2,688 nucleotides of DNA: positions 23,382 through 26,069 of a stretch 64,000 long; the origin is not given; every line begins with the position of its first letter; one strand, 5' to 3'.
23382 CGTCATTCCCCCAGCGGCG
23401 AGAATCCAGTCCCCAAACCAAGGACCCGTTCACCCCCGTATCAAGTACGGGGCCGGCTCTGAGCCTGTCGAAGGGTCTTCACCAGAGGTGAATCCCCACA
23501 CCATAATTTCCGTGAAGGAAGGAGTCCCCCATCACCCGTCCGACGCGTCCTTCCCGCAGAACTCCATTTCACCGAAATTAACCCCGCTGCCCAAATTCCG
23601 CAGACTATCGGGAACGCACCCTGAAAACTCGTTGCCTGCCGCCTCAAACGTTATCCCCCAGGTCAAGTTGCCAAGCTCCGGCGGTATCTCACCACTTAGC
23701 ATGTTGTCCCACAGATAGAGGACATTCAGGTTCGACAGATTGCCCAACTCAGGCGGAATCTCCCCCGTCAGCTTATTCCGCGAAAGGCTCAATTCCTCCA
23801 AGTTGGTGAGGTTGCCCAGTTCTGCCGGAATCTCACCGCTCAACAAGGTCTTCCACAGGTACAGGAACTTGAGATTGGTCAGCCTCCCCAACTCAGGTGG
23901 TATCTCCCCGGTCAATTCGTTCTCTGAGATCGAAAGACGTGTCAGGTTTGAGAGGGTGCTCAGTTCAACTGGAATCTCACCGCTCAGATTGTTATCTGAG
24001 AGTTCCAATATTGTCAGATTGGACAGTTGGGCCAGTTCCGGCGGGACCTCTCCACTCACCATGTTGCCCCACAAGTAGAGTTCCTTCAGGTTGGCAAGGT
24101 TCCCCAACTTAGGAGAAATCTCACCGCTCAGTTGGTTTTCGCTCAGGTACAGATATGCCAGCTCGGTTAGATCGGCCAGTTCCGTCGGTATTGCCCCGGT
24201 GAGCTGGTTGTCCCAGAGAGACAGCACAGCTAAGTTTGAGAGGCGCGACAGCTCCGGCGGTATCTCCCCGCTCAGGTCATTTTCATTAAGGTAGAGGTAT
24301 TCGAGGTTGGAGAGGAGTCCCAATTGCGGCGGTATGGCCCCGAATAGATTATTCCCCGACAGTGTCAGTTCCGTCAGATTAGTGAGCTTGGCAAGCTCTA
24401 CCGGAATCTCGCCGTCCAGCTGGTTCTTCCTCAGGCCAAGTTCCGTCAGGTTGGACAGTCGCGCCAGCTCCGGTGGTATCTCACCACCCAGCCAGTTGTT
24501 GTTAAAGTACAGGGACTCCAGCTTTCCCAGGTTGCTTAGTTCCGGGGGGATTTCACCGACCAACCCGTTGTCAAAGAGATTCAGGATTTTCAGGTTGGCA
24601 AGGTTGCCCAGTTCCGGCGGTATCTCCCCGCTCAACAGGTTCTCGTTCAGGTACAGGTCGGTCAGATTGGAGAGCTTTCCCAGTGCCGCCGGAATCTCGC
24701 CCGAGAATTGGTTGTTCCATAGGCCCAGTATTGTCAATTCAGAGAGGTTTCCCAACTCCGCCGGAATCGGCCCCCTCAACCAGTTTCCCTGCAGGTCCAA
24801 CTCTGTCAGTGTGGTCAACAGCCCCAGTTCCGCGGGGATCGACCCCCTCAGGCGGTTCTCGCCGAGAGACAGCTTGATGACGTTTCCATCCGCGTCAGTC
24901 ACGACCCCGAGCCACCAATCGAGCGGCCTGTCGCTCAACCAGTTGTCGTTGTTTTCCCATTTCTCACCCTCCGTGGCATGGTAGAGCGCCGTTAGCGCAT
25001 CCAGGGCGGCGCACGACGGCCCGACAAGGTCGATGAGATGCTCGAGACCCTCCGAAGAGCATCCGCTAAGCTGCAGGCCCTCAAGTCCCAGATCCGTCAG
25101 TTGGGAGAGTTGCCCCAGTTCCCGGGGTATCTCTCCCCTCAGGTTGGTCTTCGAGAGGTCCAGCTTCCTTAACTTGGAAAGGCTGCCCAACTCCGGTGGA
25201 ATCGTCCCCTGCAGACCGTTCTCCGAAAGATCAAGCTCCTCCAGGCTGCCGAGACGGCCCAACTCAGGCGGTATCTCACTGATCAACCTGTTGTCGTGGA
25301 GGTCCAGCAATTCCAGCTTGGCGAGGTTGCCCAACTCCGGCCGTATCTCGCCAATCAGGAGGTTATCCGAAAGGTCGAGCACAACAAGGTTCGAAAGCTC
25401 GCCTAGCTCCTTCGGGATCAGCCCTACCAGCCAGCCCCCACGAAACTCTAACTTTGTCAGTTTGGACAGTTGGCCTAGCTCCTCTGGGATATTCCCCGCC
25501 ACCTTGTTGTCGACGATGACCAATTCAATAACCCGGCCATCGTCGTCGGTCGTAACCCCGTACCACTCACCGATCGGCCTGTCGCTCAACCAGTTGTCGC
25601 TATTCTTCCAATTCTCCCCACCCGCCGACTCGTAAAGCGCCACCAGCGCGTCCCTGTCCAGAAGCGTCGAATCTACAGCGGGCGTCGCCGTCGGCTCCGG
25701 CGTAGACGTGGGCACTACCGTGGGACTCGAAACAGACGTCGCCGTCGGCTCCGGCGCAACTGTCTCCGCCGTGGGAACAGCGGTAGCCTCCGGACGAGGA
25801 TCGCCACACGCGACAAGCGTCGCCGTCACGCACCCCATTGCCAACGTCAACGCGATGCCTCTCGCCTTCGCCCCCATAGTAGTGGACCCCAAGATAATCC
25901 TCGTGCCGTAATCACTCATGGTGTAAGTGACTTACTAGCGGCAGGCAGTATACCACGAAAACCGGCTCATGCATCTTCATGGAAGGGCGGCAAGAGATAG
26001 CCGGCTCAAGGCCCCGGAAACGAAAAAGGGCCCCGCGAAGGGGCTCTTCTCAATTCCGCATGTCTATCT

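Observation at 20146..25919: Tandem pair of modular plant-type LRR lipoproteins forming a duplicated cassette with shared promoter and 3' repeat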

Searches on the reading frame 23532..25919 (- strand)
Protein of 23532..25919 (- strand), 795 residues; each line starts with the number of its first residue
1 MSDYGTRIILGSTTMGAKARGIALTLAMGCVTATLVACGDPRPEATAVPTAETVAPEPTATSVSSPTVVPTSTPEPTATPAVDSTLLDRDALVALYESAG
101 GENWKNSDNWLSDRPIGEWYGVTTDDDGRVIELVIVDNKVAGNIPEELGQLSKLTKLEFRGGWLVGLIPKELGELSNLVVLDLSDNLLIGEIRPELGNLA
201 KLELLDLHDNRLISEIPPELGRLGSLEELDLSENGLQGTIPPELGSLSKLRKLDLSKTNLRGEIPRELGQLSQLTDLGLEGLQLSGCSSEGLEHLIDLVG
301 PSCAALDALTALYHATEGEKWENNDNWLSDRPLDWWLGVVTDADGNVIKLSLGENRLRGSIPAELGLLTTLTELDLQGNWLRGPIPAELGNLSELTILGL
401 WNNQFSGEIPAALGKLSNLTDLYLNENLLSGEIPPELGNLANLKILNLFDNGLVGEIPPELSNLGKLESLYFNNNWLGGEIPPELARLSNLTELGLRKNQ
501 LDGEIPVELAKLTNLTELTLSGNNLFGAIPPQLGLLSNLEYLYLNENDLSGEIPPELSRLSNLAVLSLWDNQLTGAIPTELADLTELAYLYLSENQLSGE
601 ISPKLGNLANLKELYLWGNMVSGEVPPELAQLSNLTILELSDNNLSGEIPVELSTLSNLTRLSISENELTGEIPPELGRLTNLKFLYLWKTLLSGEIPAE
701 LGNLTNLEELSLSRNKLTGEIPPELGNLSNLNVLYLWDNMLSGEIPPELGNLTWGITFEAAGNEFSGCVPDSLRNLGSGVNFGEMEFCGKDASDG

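Call 3: search_protein_families(library=pfam, proteins=[window:23532-25919:-], max_evalue=0.01)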
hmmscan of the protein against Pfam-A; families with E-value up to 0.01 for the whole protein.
window:23532-25919:- (795 aa): 9 families
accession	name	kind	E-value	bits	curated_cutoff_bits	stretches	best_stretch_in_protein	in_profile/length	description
PF00560.39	LRR_1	-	2e-72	223.8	20.6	2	706-728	1-23/23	Leucine Rich Repeat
PF12799.13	LRR_4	-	4e-60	198.9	27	11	705-739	1-33/44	Leucine Rich repeats (2 copies)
PF23598.1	LRR_14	-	8e-44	150.3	40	6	629-736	43-146/353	Leucine-rich repeat region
PF13855.12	LRR_8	-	1.7e-42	143.5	27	10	201-260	2-61/61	Leucine rich repeat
PF23211.1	LRR_LRWD1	-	8e-11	42.4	28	1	187-284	3-98/190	Leucine-rich repeat and WD repeat-containing protein 1, LRR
PF24758.1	LRR_At5g56370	-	2e-10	41.2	27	0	225-311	12-93/227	FBD-associated F-box protein At5g56370, LRR repeats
PF25013.1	LRR_Zer-1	-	5.6e-08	33.4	27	1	172-263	4-101/137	Zer-1-like, Leucine-rich repeats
PF24141.1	LRR_ComC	-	7.2e-07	29.6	27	0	631-722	189-273/288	EGF-like domain-containing protein ComC LRR domain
PF13516.12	LRR_6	-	3.8e-06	27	23.4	0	369-381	3-15/24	Leucine Rich repeat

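Call 4: search_protein_families(library=ncbifam, proteins=[window:23532-25919:-], max_evalue=0.01)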
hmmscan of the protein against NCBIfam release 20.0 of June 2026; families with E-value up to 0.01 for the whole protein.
window:23532-25919:- (795 aa): 8 families
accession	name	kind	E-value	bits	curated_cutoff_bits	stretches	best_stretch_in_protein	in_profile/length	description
NF041400.1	XopAE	equivalog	4.1e-52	177.7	600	4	505-693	11-197/478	type III secretion system effector XopAE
NF041381.1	XopAC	subfamily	1.5e-51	175.5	450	6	624-749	80-203/451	XopAC/AvrAC family type III secretion system effector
NF047464.1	FibnectbindLIC11051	equivalog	4.5e-45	154.3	1000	4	607-753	486-627/685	LIC_11051 family fibronectin-binding protein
NF033189.1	internalin_A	exception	6.4e-30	104.1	1600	4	509-738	202-413/799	class 1 internalin InlA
NF041351.1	XopL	equivalog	1.3e-23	83.6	500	5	361-560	66-270/497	type III secretion system leucine-rich repeat domain-containing effector XopL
NF033188.1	internalin_H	exception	2.5e-21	75.9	1050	2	346-521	99-260/548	InlH/InlC2 family class 1 internalin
NF033186.1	internalin_K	exception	9.1e-08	31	1100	0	514-613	95-191/604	class 1 internalin InlK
NF000363.1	self_KamB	exception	0.008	15.7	350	0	528-590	69-127/216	16S rRNA (adenine(1408)-N(1))-methyltransferase KamB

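Call 19: find_encoding_contigs(protein=window:23532-25919:-, flank=10000, max_places=6)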
Protein window:23532-25919:- (795 aa): no gene with exactly this product is on record in the collection.

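Call 20: find_homologous_proteins(query=window:23532-25919:-, max_evalue=1e-10)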
Query window:23532-25919:- (795 aa): 7993 proteins with E <= 1e-10 among 8000 candidates; the best 120 are listed.
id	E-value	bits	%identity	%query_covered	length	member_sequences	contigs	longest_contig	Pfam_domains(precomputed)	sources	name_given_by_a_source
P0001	1.1e-265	902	40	90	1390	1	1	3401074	PF23598.2,PF24758.2,PF24141.2,PF00560.40,PF12799.14,PF00496.28,PF25013.1,PF13855.13,PF23211.1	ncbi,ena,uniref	ncbi:ABC transporter substrate-binding protein [Candidatus Poriferisodalis sp.]|uniref:ABC transport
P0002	2.3e-242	825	33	87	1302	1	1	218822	PF23598.2,PF25019.1,PF00560.40,PF12799.14,PF13855.13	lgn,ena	-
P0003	1.0e-235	803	45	90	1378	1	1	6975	PF13365.13,PF23598.2,PF24758.2,PF24141.2,PF00560.40,PF12799.14,PF13855.13,PF23211.1,PF08239.18,PF00089.33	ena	-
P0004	5.5e-234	797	41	90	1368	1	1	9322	PF23598.2,PF24758.2,PF00560.40,PF12799.14,PF13855.13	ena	-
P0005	1.2e-231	789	42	81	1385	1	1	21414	PF23598.2,PF13516.13,PF24758.2,PF10462.16,PF25019.1,PF00560.40,PF12799.14,PF13855.13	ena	-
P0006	2.3e-228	778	46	84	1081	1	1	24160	PF23598.2,PF13516.13,PF24758.2,PF24141.2,PF00560.40,PF12799.14,PF13855.13,PF23211.1,PF00082.28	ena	-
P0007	1.2e-225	769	47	91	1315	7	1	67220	PF23598.2,PF13516.13,PF24758.2,PF25019.1,PF00560.40,PF12799.14,PF13855.13,PF00041.28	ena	-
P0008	2.4e-225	768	42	91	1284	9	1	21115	PF23598.2,PF24758.2,PF00560.40,PF12799.14,PF13855.13,PF23211.1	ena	-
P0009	2.9e-225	768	35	82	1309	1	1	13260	PF23598.2,PF24141.2,PF00560.40,PF12799.14,PF13855.13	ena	-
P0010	9.0e-224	763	41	84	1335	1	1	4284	PF23598.2,PF25019.1,PF00560.40,PF12799.14,PF13855.13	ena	-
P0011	1.6e-223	762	37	87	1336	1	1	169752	PF23598.2,PF24758.2,PF25019.1,PF00560.40,PF12799.14,PF18805.8,PF13855.13,PF23211.1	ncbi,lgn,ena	-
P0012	4.6e-221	754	43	80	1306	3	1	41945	PF23598.2,PF24758.2,PF00404.25,PF24141.2,PF25019.1,PF00560.40,PF12799.14,PF25013.1,PF13855.13,PF23211.1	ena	-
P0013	1.2e-220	753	41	87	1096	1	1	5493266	PF23598.2,PF24758.2,PF24141.2,PF26769.1,PF00560.40,PF03461.21,PF12799.14,PF13855.13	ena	-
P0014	2.9e-220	751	48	87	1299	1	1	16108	PF23598.2,PF24758.2,PF00560.40,PF12799.14,PF13855.13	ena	-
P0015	7.2e-220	750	38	82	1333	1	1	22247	PF23598.2,PF24758.2,PF25019.1,PF00560.40,PF12799.14,PF13855.13,PF23211.1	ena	-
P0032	7.3e-211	720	40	96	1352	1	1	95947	PF23598.2,PF26769.1,PF00560.40,PF12799.14,PF13855.13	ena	-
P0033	1.2e-210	720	43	93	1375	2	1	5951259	PF13365.13,PF23598.2,PF24758.2,PF24141.2,PF13855.13,PF23211.1,PF26769.1,PF25019.1,PF00560.40,PF12799.14,PF18805.8,PF08239.18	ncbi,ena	-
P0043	3.0e-207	708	39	88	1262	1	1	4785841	PF24048.2,PF23598.2,PF24758.2,PF24141.2,PF00560.40,PF12799.14,PF07705.18,PF13860.13,PF13855.13,PF23211.1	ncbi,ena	-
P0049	7.5e-206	704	44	88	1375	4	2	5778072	PF13365.13,PF23598.2,PF24141.2,PF00560.40,PF12799.14,PF13855.13,PF08239.18,PF00089.33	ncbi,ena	-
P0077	1.7e-200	686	43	90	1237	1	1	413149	PF13365.13,PF23598.2,PF24758.2,PF24141.2,PF26769.1,PF25019.1,PF00560.40,PF12799.14,PF13855.13,PF23211.1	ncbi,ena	-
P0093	1.7e-195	670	37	83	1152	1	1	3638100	PF23598.2,PF24758.2,PF00560.40,PF12799.14,PF13855.13,PF23211.1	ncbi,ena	-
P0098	2.1e-194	666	41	87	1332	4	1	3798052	PF23598.2,PF24758.2,PF24141.2,PF22359.3,PF25013.1,PF02368.25,PF13855.13,PF23211.1,PF26918.1,PF26182.1,PF02369.23,PF26769.1,PF25019.1,PF00560.40,PF12799.14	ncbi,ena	-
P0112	4.4e-191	655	53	59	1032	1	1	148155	PF23598.2,PF24758.2,PF24141.2,PF25019.1,PF00560.40,PF12799.14,PF13855.13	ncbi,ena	-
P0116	3.5e-190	652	44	92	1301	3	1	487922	PF13365.13,PF23598.2,PF24758.2,PF24141.2,PF00560.40,PF12799.14,PF13855.13,PF08239.18,PF00089.33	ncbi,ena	-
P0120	2.0e-189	649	43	81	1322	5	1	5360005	PF23598.2,PF13516.13,PF24758.2,PF26769.1,PF00560.40,PF12799.14,PF25013.1,PF13855.13,PF23211.1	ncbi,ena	-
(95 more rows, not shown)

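Call 32: search_solved_structures(query=window:23532-25919:-, max_evalue=0.00001, show_alignments=1)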
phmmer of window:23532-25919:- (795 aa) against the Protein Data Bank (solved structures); distinct sequences matched with E-value up to 0.00001: 310 (the best 60 are shown).
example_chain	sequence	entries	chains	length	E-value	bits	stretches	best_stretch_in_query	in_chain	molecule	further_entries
6s6q_A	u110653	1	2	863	3.2e-147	494.9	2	327-752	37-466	LRR receptor-like serine/threonine-protein kinase GSO1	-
5hyx_B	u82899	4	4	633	7.6e-146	490.4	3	336-752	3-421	Probable LRR receptor-like serine/threonine-protein kinase At4g26540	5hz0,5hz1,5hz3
4mn8_A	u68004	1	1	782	8.6e-134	450.5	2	336-752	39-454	LRR receptor-like serine/threonine-protein kinase FLS2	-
5gr8_A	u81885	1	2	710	4.8e-129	434.8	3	467-743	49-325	Leucine-rich repeat receptor-like protein kinase PEPR1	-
4mna_A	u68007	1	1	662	6.1e-124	417.9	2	376-747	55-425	LRR receptor-like serine/threonine-protein kinase FLS2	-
8weh_A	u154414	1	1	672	3e-120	405.8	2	336-753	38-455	MALE DISCOVERER 1-INTERACTING RECEPTOR-LIKE KINASE 2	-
8wei_A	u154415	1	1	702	8.5e-118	397.6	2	336-753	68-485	MALE DISCOVERER 1-INTERACTING RECEPTOR-LIKE KINASE 2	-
8wef_A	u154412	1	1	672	8.7e-118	397.6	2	336-753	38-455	MALE DISCOVERER 1-INTERACTING RECEPTOR-LIKE KINASE 2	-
8weg_A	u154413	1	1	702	1.7e-117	396.6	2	336-753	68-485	MALE DISCOVERER 1-INTERACTING RECEPTOR-LIKE KINASE 2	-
7odk_AAA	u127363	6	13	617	3.9e-110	372.3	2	384-788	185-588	Receptor-like protein kinase HSL1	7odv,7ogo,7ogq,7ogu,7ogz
8wec_A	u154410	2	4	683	9.1e-107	361.1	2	580-753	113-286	MDIS1-interacting receptor like kinase 2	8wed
8web_A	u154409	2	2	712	1e-106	361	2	580-753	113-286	MDIS1-interacting receptor like kinase 2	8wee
8yaa_A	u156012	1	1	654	1.6e-106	360.3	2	580-753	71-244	MDIS1-interacting receptor like kinase 2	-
9wum_A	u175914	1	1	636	3.2e-90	306.4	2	464-750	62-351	AT5G25930 protein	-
9s9c_A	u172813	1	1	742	1.8e-89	303.9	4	514-773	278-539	Serine/threonine-protein kinase BRI1-like 2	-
4u08_A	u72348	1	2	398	8e-46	159.6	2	490-752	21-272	LIC11098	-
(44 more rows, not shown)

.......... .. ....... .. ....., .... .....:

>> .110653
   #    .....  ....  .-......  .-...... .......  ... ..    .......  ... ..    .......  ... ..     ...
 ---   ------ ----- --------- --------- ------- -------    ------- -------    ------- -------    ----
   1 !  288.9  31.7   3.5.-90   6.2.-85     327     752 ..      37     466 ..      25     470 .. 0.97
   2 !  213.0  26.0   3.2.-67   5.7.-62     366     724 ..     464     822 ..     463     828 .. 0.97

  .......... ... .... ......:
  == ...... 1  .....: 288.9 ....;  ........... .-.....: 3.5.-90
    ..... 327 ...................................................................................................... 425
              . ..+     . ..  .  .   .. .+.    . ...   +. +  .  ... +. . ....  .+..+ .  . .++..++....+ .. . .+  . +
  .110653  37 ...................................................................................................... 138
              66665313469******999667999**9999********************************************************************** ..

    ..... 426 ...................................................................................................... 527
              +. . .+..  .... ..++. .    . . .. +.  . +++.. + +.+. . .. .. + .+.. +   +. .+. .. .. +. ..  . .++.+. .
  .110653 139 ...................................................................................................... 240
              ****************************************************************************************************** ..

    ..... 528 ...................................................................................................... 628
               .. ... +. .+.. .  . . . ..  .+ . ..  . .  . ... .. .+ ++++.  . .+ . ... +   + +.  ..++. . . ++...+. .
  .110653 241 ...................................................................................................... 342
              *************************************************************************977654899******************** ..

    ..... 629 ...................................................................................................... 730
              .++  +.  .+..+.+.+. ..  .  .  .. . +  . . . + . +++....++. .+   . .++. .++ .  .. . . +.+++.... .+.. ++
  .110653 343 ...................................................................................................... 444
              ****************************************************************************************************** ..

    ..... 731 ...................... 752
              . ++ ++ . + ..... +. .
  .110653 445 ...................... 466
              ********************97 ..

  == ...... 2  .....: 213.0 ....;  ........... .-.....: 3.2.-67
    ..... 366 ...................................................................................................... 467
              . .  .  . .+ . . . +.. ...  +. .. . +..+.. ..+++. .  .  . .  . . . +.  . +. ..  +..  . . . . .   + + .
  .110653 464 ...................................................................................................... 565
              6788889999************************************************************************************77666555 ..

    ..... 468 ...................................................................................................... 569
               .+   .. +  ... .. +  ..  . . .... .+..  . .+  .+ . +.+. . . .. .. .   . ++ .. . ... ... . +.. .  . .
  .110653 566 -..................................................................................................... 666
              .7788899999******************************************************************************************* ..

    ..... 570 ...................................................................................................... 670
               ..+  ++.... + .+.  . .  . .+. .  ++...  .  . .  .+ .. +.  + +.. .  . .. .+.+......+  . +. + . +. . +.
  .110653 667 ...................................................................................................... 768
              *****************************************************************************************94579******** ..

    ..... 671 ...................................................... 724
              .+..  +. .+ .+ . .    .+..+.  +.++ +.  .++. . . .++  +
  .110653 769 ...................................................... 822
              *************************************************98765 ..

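Call 40: list_cluster_members(proteins=[P0011, P0033, P0043, P0049, P0077, P0093, P0098, P0112, P0116, P0120])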
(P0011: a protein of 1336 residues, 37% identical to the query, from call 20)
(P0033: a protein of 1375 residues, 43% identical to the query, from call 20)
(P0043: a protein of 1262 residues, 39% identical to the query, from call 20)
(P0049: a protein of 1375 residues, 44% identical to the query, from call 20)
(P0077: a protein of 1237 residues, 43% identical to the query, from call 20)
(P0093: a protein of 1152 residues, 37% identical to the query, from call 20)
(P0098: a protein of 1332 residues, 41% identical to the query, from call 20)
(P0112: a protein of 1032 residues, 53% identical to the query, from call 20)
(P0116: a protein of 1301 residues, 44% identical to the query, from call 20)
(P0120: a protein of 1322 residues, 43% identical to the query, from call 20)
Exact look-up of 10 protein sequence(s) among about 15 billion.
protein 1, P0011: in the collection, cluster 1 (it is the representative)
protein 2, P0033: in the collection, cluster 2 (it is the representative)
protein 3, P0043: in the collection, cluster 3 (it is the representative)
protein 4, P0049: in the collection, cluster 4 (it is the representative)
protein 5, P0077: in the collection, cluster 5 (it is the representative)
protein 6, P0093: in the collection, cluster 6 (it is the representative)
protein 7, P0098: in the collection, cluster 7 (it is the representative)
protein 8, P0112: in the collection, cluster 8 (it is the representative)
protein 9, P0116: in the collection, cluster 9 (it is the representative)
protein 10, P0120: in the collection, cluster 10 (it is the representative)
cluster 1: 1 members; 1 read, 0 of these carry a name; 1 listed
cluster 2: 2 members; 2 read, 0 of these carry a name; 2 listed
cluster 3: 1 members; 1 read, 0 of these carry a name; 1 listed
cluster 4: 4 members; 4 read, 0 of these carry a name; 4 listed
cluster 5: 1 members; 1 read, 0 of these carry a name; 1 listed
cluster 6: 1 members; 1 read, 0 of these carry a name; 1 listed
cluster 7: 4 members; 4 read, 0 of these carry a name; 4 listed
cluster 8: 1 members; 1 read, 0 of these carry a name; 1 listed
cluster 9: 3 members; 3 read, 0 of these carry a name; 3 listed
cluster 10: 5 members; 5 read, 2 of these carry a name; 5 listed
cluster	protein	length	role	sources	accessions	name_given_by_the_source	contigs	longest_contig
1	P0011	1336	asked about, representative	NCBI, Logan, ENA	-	-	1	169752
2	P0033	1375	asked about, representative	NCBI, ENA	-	-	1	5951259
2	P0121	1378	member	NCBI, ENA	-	-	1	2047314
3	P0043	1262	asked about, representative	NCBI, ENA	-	-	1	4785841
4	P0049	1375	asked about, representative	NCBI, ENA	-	-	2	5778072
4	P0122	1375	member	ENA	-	-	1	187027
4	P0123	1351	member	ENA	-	-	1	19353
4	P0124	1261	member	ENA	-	-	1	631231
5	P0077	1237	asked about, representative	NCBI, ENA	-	-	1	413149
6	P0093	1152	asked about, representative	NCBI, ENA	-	-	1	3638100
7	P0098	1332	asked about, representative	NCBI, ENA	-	-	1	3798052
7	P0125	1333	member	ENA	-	-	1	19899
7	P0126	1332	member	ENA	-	-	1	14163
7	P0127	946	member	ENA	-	-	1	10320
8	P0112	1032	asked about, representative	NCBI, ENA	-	-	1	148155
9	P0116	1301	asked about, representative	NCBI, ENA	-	-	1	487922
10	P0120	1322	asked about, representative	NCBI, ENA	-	-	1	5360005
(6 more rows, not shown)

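Call 42: find_encoding_contigs(protein=P0032, flank=6000, max_places=2)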
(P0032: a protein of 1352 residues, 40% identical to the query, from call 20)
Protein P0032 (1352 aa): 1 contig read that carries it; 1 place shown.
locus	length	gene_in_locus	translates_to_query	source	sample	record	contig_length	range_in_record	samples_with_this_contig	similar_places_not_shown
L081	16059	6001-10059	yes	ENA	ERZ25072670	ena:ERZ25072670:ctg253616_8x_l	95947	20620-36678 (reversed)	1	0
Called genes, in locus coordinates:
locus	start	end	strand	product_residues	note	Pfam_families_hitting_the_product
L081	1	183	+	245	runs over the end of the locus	PF00072:Response_reg, PF00486:Trans_reg_C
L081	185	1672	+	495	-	PF00672:HAMP, PF26769:HAMP_PhoQ (weak), PF13581:HATPase_c_2 (faint), PF00512:HisKA, PF02518:HATPase_c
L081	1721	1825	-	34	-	-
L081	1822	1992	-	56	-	-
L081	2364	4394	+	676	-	PF00089:Trypsin (weak), PF13365:Trypsin_2, PF04151:PPC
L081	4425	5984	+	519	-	PF01011:PQQ (faint), PF13360:PQQ_2, PF13570:Beta-prop_ACSF4, PF07774:EMC1_C (faint), PF23727:Beta-prop_FAM234A_B (faint), PF13360:PQQ_2, PF13570:Beta-prop_ACSF4 (weak), PF13360:PQQ_2, +1 more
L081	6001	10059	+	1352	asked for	PF23598:LRR_14, PF13855:LRR_8, PF23598:LRR_14, PF13855:LRR_8 (weak), PF23598:LRR_14, PF13855:LRR_8, PF23598:LRR_14, PF12799:LRR_4 (weak), +2 more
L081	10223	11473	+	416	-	-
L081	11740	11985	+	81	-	-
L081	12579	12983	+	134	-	PF05866:RusA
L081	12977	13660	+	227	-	PF18743:AHJR-like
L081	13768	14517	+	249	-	-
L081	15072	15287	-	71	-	-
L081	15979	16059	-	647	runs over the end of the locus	PF13814:Replic_Relax (weak)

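Call 43: find_encoding_contigs(protein=P0033, flank=4000, max_places=2)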
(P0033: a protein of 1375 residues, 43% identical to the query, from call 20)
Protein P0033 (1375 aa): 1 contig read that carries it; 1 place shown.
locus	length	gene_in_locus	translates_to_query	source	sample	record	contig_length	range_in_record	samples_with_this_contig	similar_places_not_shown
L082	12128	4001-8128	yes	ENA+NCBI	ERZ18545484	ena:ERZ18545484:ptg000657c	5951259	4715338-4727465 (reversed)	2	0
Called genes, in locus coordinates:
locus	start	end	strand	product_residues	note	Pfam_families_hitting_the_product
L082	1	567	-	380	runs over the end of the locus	PF00155:Aminotran_1_2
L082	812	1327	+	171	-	PF04073:tRNA_edit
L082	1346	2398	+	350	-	PF08240:ADH_N, PF16912:Glu_dehyd_C, PF00107:ADH_zinc_N, PF13602:ADH_zinc_N_2 (weak)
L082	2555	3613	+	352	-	PF08240:ADH_N, PF23835:DUF7205 (faint), PF16912:Glu_dehyd_C, PF00107:ADH_zinc_N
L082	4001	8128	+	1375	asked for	PF23598:LRR_14 (weak), PF23598:LRR_14, PF13855:LRR_8 (weak), PF23598:LRR_14, PF12799:LRR_4 (weak), PF13855:LRR_8 (weak), PF13365:Trypsin_2, PF08239:SH3_3, +7 more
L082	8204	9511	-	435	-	PF13489:Methyltransf_23, PF08241:Methyltransf_11, PF08242:Methyltransf_12, PF13649:Methyltransf_25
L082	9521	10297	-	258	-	PF01261:AP_endonuc_2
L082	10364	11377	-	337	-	PF02826:2-Hacid_dh_C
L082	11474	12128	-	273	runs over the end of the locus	PF01261:AP_endonuc_2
